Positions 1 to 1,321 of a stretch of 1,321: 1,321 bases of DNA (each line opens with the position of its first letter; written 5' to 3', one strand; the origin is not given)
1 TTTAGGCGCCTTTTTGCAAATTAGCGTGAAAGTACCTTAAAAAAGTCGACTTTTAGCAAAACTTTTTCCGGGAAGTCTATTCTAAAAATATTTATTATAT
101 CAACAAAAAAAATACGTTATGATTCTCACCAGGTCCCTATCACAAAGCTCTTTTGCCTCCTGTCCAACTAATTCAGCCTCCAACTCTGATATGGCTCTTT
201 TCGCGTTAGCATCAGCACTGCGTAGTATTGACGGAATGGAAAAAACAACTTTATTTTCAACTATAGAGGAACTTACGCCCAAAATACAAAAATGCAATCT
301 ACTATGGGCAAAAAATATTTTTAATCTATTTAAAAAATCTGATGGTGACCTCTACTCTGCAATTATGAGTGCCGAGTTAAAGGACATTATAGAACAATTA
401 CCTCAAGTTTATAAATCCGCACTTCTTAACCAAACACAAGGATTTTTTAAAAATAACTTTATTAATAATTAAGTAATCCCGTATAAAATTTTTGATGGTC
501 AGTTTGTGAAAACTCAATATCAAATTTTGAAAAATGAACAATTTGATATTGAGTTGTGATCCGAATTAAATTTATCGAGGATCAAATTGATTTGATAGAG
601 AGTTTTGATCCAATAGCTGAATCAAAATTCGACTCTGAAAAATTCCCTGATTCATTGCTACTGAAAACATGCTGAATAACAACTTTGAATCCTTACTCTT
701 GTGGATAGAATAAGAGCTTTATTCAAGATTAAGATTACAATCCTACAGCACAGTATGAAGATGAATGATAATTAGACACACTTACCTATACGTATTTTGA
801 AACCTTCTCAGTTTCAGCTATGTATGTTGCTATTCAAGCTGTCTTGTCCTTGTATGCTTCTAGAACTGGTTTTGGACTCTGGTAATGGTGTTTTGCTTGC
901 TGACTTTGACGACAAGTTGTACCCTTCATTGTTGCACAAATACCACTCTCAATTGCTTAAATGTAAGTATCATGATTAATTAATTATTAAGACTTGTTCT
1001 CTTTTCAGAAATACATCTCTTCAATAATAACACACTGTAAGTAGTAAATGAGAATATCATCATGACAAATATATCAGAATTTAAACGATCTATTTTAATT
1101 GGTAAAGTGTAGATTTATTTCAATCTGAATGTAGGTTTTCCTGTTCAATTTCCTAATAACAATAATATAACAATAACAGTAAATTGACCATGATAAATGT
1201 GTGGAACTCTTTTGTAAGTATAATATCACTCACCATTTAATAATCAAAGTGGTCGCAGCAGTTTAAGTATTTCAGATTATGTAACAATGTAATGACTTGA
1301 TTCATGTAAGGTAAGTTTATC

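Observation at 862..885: Frameshift located exactly inside the most conserved actin motif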

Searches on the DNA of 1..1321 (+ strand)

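Call 12: search_dna_similar(query=window:1-1321:+, collection=phages, mode=distant)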
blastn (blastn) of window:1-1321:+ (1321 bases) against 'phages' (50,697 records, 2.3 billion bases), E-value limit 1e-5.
No match.

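Call 13: search_dna_similar(query=window:1-1321:+, collection=plasmids, mode=distant)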
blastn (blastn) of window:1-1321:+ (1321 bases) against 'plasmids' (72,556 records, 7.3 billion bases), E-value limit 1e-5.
No match.

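Call 38: search_rna_families(source=window, threshold=evalue, max_evalue=1)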
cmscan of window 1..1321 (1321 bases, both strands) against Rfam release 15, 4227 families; matches with E-value up to 1: 1.
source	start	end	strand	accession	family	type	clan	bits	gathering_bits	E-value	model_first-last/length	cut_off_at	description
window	999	1071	-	RF00533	snoMe18S-Gm1358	Gene; snRNA; snoRNA; CD-box;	-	26.7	50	0.021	1-79/79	no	Small nucleolar RNA Me18S-Gm1358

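Call 41: search_rna_families(source=window, start=950, end=1120, threshold=evalue, max_evalue=1, show_alignments=2)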
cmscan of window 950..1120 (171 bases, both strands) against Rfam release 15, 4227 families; matches with E-value up to 1: 4.
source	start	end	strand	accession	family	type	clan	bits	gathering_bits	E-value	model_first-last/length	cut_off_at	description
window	999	1071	-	RF00533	snoMe18S-Gm1358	Gene; snRNA; snoRNA; CD-box;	-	26.7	50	0.0028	1-79/79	no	Small nucleolar RNA Me18S-Gm1358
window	998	1071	-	RF00213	snoR38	Gene; snRNA; snoRNA; CD-box;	-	20.5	45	0.39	1-91/91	no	Small nucleolar RNA R38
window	986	1067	-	RF01184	snR79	Gene; snRNA; snoRNA; CD-box;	-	19.2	55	0.41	1-89/89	no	Small nucleolar RNA snR79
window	998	1067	-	RF00147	SNORD34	Gene; snRNA; snoRNA; CD-box;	CL00055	16.5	38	0.98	1-79/79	no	Small nucleolar RNA SNORD34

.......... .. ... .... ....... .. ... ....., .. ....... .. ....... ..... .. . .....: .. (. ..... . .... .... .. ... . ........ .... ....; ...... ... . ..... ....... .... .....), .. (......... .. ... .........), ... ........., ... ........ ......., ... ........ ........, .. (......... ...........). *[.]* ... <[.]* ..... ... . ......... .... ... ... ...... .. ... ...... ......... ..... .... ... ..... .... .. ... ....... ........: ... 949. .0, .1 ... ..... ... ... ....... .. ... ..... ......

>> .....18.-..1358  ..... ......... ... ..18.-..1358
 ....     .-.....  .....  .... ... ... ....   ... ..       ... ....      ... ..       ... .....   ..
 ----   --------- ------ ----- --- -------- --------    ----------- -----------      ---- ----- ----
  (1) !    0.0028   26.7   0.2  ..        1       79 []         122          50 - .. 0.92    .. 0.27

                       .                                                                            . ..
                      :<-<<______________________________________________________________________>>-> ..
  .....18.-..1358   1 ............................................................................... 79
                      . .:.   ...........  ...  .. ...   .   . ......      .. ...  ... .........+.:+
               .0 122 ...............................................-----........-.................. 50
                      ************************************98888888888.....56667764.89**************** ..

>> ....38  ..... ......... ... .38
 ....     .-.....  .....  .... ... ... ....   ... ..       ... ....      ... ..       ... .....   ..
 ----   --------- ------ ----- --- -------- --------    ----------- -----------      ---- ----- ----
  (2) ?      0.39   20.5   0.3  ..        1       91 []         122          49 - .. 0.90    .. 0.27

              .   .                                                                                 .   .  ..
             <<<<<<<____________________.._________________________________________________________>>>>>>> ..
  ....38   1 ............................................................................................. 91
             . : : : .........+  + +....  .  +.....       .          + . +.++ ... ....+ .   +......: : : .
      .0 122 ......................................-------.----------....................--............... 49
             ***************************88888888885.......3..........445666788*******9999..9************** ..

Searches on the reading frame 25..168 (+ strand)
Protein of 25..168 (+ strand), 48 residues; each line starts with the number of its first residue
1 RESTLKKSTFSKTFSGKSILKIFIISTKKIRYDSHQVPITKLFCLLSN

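Call 55: search_protein_families(library=pfam, proteins=[window:25-168:+], max_evalue=1)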
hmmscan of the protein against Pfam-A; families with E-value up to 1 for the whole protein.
seq(48 aa): 0 families

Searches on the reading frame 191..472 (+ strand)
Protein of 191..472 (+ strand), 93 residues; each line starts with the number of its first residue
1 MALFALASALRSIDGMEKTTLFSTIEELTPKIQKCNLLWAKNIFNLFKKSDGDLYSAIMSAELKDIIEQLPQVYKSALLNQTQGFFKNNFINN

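Call 37: find_encoding_contigs(protein=window:191-472:+, flank=10000)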
Protein window:191-472:+ (93 aa): no gene with exactly this product is on record in the collection.

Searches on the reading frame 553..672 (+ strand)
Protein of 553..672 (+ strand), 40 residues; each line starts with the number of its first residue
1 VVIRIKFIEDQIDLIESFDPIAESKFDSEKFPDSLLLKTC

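Call 55: search_protein_families(library=pfam, proteins=[window:553-672:+], max_evalue=1)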
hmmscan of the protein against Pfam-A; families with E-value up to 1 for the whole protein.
seq(40 aa): 1 family
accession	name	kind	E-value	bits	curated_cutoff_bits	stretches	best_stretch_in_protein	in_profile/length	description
PF17757.6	UvrB_inter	-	0.0028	18.2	22.9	1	2-27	53-78/91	UvrB interaction domain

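Call 56: search_solved_structures(query=window:553-672:+, max_evalue=10, show_alignments=3)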
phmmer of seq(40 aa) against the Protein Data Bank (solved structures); distinct sequences matched with E-value up to 10: 2.
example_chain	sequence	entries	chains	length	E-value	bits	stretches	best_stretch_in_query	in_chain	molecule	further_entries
5n2p_A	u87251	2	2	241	0.22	15.1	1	2-36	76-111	Tryptophan synthase alpha chain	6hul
8e55_A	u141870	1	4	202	1.6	12.5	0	5-24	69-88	SG135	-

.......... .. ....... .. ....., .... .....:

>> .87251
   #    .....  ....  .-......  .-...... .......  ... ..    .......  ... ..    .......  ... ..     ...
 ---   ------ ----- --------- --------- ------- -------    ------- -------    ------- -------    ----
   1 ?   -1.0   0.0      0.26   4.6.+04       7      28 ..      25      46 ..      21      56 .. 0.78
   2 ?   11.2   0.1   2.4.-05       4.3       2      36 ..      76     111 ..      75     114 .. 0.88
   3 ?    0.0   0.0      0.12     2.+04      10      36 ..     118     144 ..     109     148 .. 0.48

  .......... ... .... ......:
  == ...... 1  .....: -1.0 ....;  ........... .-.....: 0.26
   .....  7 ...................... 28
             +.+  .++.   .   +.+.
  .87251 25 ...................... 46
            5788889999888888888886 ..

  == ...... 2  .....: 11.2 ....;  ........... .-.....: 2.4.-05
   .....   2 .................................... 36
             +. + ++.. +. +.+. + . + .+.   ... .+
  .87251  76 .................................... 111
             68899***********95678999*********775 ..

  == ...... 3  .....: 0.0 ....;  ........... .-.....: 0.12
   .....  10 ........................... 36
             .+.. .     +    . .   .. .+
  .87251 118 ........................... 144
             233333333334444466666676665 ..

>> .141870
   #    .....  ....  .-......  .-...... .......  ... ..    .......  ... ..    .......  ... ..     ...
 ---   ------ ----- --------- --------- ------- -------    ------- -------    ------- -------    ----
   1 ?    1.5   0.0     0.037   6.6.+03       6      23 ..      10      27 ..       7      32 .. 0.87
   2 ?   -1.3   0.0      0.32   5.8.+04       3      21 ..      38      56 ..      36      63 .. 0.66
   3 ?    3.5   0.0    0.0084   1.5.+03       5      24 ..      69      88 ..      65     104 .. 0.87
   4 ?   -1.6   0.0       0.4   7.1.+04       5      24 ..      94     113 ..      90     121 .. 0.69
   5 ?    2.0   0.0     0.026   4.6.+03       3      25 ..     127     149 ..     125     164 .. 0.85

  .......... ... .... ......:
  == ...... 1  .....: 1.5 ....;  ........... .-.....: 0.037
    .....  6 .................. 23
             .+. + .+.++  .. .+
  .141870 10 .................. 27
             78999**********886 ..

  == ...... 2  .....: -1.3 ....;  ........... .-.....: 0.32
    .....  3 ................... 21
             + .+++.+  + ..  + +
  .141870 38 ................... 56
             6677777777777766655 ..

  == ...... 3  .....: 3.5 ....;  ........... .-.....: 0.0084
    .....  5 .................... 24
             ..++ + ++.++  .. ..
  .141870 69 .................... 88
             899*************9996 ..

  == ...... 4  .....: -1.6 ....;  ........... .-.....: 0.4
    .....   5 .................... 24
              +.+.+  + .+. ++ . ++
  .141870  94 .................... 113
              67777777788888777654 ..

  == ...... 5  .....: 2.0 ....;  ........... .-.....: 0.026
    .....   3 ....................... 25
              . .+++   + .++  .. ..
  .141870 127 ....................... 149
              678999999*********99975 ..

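Call 57: search_protein_families(library=ncbifam, proteins=[window:553-672:+], max_evalue=1)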
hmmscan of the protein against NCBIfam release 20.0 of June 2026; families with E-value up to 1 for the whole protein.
seq(40 aa): 0 families

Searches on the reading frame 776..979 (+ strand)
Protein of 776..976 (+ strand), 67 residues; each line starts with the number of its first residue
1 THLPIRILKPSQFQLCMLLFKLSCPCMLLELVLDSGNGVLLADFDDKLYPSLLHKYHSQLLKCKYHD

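Call 8: search_protein_families(library=pfam, proteins=[window:797-976:+], max_evalue=1)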
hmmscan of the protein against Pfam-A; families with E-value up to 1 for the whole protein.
seq(60 aa): 0 families

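Call 9: find_encoding_contigs(protein=window:797-979:+, flank=10000)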
Protein window:797-979:+ (60 aa): no gene with exactly this product is on record in the collection.

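Call 23: find_encoding_contigs(protein=window:797-976:+, flank=10000)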
Protein seq(60 aa) (60 aa): no gene with exactly this product is on record in the collection.

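Call 57: search_protein_families(library=ncbifam, proteins=[window:776-976:+], max_evalue=1)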
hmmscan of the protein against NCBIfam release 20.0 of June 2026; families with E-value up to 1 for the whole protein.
seq(67 aa): 0 families

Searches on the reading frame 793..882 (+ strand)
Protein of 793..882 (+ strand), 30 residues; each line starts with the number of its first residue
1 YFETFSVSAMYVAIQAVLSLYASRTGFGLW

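Call 7: search_solved_structures(query=window:793-882:+, max_evalue=1, show_alignments=2)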
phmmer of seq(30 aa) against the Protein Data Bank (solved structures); distinct sequences matched with E-value up to 1: 126 (the best 60 are shown).
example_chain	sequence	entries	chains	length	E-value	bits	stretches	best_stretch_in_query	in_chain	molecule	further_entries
3b63_F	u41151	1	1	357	2.6e-06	29.6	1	2-26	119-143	Actin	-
3b63_D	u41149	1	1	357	2.6e-06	29.6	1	2-26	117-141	Actin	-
3mn5_A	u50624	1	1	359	2.7e-06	29.6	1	2-26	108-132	Actin, alpha skeletal muscle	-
3b63_B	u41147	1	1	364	2.7e-06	29.6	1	2-26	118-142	Actin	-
3b63_E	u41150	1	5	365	2.8e-06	29.5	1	2-26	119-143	Actin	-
5nog_A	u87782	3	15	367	2.8e-06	29.5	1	2-26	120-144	Cardiac muscle alpha actin 1 | Actin, alpha skeletal muscle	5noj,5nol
5ypu_A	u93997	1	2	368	2.8e-06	29.5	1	2-26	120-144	Actin, alpha skeletal muscle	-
1lcu_A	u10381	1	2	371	2.8e-06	29.5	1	2-26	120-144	Actin, alpha skeletal muscle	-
8zbk_B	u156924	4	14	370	2.9e-06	29.5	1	2-26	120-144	Actin, alpha cardiac muscle 1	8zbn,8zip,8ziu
36oq_A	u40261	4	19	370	2.9e-06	29.5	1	2-26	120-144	Actin, alpha skeletal muscle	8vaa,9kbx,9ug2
1t44_A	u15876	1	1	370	2.9e-06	29.5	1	2-26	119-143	Actin, alpha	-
3m6g_A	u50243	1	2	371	2.9e-06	29.5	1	2-26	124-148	Actin, alpha skeletal muscle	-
8zb7_B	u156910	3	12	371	2.9e-06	29.5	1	2-26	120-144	Actin, alpha cardiac muscle 1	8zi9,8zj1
2gwj_A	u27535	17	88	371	2.9e-06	29.5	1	2-26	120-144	Actin, alpha skeletal muscle | Actin, alpha skeletal muscle, intermediate form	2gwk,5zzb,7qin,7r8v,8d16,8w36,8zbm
8q4g_A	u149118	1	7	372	2.9e-06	29.5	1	2-26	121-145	Actin, alpha cardiac muscle 1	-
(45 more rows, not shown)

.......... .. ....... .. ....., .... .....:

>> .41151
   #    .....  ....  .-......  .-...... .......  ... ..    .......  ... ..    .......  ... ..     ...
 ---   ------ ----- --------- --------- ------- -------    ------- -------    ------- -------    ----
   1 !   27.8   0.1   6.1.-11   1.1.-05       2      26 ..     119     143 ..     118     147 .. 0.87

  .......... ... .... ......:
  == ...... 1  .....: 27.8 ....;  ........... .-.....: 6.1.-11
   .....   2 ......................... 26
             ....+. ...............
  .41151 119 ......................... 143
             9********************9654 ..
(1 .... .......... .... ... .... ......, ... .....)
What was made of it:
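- Checked: phmmer against PDB chains gives E=2.6e-6 to actin residues about 124-148, with 20 of 22 residues identical over FETF..YAS (call 7).
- The protein-level match to actin 124-148 has E=2.6e-6 (call 7).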

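Call 8: search_protein_families(library=pfam, proteins=[window:793-882:+], max_evalue=1)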
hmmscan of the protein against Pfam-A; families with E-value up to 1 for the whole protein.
seq(30 aa): 1 family
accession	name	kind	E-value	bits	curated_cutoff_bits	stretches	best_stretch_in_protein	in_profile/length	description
PF00022.25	Actin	-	0.0013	17.8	27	1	2-27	118-143/410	Actin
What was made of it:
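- The Pfam Actin score is 17.8 bits, below the 27-bit cut-off (call 8).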

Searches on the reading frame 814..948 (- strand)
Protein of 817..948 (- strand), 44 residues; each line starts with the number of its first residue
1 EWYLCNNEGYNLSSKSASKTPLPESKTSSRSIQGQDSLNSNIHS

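Call 47: find_encoding_contigs(protein=window:814-939:-)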
Protein window:814-939:- (41 aa): no gene with exactly this product is on record in the collection.

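Call 55: search_protein_families(library=pfam, proteins=[window:817-948:-], max_evalue=1)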
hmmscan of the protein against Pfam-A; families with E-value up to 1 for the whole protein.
seq(44 aa): 0 families

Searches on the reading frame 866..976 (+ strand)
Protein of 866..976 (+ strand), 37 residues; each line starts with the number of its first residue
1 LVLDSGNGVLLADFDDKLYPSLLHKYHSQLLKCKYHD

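Call 40: search_solved_structures(query=window:866-976:+, max_evalue=10, show_alignments=3)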
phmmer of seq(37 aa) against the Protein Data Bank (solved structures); distinct sequences matched with E-value up to 10: 0.

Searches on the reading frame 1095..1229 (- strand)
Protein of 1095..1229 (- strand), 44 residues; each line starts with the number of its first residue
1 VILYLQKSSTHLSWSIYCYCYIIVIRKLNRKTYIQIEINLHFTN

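Call 49: find_encoding_contigs(protein=window:1095-1229:-)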
Protein window:1095-1229:- (44 aa): no gene with exactly this product is on record in the collection.

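Call 55: search_protein_families(library=pfam, proteins=[window:1098-1229:-], max_evalue=1)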
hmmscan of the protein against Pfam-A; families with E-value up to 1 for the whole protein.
seq(44 aa): 0 families
